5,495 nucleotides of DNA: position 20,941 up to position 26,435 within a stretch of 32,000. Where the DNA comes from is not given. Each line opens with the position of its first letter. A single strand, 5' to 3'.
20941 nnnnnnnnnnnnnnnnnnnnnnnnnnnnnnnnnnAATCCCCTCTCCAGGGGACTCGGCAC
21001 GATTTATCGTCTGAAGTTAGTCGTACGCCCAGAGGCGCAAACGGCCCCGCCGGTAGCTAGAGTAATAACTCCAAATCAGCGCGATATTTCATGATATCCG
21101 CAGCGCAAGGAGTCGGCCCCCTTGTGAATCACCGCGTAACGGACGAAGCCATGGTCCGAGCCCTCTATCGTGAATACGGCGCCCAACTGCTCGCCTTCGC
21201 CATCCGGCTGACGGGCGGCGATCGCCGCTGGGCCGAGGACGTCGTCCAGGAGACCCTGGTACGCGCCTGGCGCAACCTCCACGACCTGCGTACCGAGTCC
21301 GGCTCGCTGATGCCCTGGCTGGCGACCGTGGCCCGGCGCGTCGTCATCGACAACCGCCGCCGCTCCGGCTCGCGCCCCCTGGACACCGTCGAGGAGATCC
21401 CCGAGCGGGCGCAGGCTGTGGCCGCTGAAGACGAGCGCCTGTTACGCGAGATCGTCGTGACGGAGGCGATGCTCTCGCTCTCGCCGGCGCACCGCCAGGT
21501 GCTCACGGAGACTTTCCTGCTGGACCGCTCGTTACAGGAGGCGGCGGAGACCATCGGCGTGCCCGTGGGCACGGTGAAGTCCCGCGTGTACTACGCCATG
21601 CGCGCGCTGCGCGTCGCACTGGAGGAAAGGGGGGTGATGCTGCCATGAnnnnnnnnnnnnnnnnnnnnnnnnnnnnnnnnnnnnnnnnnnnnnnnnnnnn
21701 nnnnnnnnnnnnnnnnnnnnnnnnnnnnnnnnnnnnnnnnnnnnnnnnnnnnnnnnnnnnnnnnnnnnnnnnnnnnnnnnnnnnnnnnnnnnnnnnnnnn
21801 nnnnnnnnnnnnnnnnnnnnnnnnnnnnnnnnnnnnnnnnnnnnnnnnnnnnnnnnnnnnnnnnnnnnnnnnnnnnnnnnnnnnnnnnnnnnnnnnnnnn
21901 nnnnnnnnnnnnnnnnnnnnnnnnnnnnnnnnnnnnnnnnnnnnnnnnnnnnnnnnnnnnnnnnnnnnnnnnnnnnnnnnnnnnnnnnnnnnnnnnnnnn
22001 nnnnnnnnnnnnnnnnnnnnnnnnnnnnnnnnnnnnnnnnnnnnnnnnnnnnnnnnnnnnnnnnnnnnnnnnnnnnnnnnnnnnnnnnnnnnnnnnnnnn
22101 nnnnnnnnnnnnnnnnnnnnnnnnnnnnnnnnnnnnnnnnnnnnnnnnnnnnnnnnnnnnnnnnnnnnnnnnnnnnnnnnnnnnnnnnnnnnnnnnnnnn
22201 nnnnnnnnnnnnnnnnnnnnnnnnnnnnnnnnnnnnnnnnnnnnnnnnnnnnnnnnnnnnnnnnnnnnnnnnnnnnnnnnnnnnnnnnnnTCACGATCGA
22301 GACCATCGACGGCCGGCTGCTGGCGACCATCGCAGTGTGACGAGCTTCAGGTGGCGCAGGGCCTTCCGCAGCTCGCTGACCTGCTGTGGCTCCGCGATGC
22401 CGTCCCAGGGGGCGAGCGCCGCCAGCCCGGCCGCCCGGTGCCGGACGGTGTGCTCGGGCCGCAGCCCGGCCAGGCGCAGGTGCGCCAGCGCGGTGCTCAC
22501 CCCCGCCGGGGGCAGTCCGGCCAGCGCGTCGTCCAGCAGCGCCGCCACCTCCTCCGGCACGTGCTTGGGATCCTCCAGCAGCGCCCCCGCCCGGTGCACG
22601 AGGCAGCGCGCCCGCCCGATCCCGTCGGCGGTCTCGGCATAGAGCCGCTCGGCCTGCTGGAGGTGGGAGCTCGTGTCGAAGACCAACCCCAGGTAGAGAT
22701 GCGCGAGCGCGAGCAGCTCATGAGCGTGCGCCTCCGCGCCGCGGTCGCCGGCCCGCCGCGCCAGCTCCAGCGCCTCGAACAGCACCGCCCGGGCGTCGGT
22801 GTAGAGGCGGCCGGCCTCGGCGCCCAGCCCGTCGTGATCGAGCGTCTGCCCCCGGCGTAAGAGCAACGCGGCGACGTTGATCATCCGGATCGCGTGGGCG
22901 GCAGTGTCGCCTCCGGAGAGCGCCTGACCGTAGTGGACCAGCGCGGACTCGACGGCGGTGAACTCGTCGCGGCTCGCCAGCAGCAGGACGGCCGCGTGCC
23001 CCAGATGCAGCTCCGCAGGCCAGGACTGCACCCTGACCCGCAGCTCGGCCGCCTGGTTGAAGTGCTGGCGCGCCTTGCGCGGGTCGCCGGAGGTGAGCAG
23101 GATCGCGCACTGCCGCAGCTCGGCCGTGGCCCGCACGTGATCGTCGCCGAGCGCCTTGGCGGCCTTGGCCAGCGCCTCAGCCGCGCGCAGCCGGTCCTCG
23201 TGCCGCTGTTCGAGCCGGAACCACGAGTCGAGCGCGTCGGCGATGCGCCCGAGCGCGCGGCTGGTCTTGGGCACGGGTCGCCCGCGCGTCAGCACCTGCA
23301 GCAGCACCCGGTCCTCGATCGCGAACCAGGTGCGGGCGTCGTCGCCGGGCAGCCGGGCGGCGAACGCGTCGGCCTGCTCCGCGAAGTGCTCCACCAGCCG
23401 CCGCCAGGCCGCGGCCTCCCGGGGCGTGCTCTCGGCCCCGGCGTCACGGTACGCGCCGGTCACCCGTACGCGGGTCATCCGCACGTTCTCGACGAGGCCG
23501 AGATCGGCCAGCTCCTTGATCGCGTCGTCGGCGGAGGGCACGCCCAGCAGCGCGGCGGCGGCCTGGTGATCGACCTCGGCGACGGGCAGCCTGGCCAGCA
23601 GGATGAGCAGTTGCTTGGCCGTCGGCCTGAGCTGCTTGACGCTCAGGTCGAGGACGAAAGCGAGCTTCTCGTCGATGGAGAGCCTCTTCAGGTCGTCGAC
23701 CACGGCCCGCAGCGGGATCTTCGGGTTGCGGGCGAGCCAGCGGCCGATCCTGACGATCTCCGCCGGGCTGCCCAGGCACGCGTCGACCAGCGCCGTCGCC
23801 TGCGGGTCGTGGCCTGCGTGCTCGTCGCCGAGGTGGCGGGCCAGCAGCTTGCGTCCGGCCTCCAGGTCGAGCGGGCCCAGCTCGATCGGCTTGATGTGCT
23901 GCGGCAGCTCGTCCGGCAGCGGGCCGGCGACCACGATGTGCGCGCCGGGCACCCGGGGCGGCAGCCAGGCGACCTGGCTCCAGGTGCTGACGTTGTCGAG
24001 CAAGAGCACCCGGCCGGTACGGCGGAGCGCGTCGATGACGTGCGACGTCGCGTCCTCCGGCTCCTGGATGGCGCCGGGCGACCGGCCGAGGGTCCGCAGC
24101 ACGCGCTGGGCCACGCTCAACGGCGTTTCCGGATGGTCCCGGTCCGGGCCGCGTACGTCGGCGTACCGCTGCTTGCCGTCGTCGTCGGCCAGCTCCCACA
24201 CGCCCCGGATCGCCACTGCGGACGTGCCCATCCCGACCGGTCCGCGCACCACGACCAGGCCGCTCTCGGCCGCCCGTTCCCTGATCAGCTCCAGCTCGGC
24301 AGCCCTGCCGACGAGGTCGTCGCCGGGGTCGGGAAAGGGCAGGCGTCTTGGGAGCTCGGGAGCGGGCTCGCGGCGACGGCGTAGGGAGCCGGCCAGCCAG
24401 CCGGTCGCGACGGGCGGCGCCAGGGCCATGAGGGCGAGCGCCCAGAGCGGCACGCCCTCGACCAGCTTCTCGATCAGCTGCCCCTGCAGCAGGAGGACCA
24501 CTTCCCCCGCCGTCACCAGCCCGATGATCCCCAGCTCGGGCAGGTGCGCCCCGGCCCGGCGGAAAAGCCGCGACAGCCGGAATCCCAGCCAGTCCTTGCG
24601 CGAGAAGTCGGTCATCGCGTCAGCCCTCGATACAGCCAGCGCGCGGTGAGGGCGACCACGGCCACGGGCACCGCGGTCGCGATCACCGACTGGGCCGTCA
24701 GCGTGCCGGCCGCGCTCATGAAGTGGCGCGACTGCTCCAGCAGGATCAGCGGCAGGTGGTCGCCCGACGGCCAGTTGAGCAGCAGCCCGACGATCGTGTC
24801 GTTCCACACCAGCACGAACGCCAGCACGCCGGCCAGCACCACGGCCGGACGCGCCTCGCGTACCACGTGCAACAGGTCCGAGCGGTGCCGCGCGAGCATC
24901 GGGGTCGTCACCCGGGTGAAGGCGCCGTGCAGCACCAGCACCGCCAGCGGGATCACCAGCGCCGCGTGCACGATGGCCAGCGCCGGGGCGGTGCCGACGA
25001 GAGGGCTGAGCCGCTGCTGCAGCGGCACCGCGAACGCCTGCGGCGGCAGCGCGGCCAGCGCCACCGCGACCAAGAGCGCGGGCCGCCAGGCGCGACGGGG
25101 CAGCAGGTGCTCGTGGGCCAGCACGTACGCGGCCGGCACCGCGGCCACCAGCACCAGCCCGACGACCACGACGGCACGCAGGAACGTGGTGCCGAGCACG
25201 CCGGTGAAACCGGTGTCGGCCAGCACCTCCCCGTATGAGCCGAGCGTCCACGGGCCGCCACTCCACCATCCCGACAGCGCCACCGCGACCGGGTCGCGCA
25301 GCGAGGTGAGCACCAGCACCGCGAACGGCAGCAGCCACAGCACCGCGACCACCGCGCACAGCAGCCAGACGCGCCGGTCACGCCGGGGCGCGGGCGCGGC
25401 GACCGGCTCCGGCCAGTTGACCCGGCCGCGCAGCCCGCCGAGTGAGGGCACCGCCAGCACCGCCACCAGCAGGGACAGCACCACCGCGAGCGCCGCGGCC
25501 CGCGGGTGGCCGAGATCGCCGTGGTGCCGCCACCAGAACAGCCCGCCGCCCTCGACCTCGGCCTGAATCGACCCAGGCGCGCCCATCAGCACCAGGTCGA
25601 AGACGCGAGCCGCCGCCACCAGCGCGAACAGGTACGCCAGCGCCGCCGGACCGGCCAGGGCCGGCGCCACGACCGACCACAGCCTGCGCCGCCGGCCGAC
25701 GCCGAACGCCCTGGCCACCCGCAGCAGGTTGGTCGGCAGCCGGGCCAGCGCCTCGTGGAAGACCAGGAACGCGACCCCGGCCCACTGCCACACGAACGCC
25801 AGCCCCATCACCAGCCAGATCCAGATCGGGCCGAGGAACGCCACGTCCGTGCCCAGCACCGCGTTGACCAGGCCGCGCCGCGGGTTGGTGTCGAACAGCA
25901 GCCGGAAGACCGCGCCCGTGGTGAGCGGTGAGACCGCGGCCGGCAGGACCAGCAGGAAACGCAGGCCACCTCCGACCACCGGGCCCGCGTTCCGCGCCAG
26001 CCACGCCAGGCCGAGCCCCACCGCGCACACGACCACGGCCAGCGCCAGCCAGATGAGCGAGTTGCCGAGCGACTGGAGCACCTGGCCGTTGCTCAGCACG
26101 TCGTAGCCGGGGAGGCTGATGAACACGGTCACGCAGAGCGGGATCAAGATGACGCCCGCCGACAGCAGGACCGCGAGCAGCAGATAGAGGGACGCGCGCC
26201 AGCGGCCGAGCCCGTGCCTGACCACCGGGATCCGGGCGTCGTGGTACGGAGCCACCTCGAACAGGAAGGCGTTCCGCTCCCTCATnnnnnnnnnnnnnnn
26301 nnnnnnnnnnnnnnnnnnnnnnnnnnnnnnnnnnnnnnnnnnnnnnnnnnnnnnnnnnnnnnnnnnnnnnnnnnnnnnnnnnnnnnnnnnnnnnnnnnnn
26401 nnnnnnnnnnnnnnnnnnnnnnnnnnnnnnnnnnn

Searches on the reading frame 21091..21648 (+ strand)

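Call 11: search_protein_families(library=pfam, proteins=[window:21091-21648:+], max_evalue=0.01)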
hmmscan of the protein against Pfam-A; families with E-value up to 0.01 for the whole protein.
window:21091-21648:+ (185 aa): 4 families
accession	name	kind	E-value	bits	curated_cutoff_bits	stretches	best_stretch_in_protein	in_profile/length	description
PF04542.20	Sigma70_r2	-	3.2e-16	59.3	24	1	25-93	1-69/71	Sigma-70 region 2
PF04545.22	Sigma70_r4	-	2.4e-11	43.4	24.1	1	126-174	1-49/50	Sigma-70, region 4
PF08281.18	Sigma70_r4_2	-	1.5e-09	37.8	25.7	1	123-173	4-54/54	Sigma-70, region 4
PF07638.17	Sigma70_ECF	-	0.0015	18.9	21.1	1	68-173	70-179/185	ECF sigma factor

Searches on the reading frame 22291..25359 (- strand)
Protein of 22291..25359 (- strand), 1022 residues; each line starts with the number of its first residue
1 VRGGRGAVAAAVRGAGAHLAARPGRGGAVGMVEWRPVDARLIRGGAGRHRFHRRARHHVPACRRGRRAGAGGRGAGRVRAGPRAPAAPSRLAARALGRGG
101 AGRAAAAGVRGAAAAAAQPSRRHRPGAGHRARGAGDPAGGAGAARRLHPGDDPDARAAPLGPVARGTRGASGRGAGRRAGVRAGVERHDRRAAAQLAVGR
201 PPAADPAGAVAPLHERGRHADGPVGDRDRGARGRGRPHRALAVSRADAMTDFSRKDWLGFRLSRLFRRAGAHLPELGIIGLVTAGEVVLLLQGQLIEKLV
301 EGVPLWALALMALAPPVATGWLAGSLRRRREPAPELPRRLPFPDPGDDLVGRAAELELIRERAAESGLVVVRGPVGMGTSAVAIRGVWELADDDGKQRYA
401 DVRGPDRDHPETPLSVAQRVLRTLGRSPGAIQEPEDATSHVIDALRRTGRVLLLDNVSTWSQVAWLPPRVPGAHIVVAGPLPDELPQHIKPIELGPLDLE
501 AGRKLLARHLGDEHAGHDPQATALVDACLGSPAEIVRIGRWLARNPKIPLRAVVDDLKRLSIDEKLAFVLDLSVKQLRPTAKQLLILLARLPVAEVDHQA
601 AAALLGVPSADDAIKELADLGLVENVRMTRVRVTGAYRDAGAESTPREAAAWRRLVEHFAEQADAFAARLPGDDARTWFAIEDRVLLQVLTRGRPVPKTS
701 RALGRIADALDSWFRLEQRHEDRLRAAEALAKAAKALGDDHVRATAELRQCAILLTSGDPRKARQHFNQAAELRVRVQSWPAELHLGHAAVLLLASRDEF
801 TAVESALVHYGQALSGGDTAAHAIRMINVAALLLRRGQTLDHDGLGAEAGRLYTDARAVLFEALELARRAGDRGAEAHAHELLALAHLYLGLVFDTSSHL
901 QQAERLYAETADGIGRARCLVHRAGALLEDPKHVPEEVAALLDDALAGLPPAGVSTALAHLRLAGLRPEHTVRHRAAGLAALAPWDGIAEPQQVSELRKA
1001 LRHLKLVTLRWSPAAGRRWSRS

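Call 11: search_protein_families(library=pfam, proteins=[window:22291-25359:-], max_evalue=0.01)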
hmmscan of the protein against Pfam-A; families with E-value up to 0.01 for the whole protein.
window:22291-25359:- (1022 aa): 1 family
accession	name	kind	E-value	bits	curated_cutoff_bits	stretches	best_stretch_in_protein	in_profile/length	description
PF13424.12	TPR_12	-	0.0039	17.8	30.1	0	727-773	27-74/77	Tetratricopeptide repeat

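Call 16: search_protein_families(library=ncbifam, proteins=[window:22291-25359:-], max_evalue=0.01)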
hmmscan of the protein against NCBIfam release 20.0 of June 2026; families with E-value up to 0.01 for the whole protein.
window:22291-25359:- (1022 aa): 0 families

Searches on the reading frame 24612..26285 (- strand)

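Call 11: search_protein_families(library=pfam, proteins=[window:24612-26285:-], max_evalue=0.01)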
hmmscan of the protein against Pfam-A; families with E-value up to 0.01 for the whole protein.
window:24612-26285:- (557 aa): 1 family
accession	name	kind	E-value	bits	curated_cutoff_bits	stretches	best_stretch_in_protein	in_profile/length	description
PF00528.27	BPD_transp_1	-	1.3e-08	35.2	26.4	1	94-277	5-169/184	Binding-protein-dependent transport system inner membrane component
